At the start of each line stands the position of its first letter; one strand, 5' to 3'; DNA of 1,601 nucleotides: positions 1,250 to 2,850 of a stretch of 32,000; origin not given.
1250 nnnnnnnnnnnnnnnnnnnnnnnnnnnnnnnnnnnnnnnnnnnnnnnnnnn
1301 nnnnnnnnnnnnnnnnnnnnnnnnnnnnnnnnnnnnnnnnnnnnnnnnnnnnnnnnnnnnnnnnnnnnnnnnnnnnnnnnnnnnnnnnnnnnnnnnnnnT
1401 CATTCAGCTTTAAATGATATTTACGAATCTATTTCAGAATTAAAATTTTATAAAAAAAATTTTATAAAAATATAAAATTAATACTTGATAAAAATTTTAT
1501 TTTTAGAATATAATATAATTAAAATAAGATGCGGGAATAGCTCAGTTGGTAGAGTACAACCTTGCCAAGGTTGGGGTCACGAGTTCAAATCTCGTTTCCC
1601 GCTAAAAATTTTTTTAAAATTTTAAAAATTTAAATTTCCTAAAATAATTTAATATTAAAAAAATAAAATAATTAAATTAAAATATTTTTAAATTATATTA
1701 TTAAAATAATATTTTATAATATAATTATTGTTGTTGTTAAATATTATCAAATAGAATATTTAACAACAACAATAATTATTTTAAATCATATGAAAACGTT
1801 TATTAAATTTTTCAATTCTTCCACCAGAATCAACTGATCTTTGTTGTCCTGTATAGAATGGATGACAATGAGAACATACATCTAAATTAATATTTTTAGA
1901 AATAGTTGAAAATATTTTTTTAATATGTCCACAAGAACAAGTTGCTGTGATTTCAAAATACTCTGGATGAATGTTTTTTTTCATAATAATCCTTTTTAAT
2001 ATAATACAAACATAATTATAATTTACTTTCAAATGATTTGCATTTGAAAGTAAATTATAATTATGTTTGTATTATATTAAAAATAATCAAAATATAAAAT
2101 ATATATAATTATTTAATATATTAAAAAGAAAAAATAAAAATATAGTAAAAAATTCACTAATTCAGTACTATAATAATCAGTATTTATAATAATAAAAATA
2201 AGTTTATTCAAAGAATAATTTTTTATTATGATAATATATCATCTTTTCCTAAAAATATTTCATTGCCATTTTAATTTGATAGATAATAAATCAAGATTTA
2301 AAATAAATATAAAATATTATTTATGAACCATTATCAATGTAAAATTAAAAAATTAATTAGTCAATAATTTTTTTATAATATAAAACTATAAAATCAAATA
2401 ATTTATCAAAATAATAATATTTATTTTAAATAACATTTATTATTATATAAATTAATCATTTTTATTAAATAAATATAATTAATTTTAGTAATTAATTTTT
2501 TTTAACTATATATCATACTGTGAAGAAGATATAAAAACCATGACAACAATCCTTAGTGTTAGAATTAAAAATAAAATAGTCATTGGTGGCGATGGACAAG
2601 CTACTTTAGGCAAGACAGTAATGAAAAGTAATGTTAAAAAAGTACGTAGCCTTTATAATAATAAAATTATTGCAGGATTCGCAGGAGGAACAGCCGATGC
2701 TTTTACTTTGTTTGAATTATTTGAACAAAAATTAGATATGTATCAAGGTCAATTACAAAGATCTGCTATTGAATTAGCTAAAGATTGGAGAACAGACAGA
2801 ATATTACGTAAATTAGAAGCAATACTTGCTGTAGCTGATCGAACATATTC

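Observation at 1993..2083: Perfect 43-bp-stem hairpin occupying the rpmE 5' leader right up to the SD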

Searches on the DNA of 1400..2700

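Call 14: search_rna_families(source=window, start=1400, end=2700, threshold=evalue, max_evalue=10, show_alignments=3)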
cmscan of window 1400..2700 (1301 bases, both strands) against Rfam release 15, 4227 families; matches with E-value up to 10: 5.
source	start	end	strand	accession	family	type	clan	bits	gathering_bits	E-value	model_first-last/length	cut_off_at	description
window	1531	1603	+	RF00005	tRNA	Gene; tRNA;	CL00001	70.1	29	6e-15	1-71/71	no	tRNA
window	1996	2080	-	RF03802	MIR5649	Gene; miRNA;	-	44.3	100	1.8e-07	1-101/101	no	MIR5649 microRNA precursor family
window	1733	1767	+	RF01363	CRISPR-DR50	Gene; CRISPR;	-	21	47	3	1-46/46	no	CRISPR RNA direct repeat element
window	2015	2061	-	RF01363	CRISPR-DR50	Gene; CRISPR;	-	20.5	47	3.9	1-46/46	no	CRISPR RNA direct repeat element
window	2011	2067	+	RF03523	mir-4703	Gene; miRNA;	-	20.2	88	0.45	1-61/61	no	mir-4703 microRNA precursor family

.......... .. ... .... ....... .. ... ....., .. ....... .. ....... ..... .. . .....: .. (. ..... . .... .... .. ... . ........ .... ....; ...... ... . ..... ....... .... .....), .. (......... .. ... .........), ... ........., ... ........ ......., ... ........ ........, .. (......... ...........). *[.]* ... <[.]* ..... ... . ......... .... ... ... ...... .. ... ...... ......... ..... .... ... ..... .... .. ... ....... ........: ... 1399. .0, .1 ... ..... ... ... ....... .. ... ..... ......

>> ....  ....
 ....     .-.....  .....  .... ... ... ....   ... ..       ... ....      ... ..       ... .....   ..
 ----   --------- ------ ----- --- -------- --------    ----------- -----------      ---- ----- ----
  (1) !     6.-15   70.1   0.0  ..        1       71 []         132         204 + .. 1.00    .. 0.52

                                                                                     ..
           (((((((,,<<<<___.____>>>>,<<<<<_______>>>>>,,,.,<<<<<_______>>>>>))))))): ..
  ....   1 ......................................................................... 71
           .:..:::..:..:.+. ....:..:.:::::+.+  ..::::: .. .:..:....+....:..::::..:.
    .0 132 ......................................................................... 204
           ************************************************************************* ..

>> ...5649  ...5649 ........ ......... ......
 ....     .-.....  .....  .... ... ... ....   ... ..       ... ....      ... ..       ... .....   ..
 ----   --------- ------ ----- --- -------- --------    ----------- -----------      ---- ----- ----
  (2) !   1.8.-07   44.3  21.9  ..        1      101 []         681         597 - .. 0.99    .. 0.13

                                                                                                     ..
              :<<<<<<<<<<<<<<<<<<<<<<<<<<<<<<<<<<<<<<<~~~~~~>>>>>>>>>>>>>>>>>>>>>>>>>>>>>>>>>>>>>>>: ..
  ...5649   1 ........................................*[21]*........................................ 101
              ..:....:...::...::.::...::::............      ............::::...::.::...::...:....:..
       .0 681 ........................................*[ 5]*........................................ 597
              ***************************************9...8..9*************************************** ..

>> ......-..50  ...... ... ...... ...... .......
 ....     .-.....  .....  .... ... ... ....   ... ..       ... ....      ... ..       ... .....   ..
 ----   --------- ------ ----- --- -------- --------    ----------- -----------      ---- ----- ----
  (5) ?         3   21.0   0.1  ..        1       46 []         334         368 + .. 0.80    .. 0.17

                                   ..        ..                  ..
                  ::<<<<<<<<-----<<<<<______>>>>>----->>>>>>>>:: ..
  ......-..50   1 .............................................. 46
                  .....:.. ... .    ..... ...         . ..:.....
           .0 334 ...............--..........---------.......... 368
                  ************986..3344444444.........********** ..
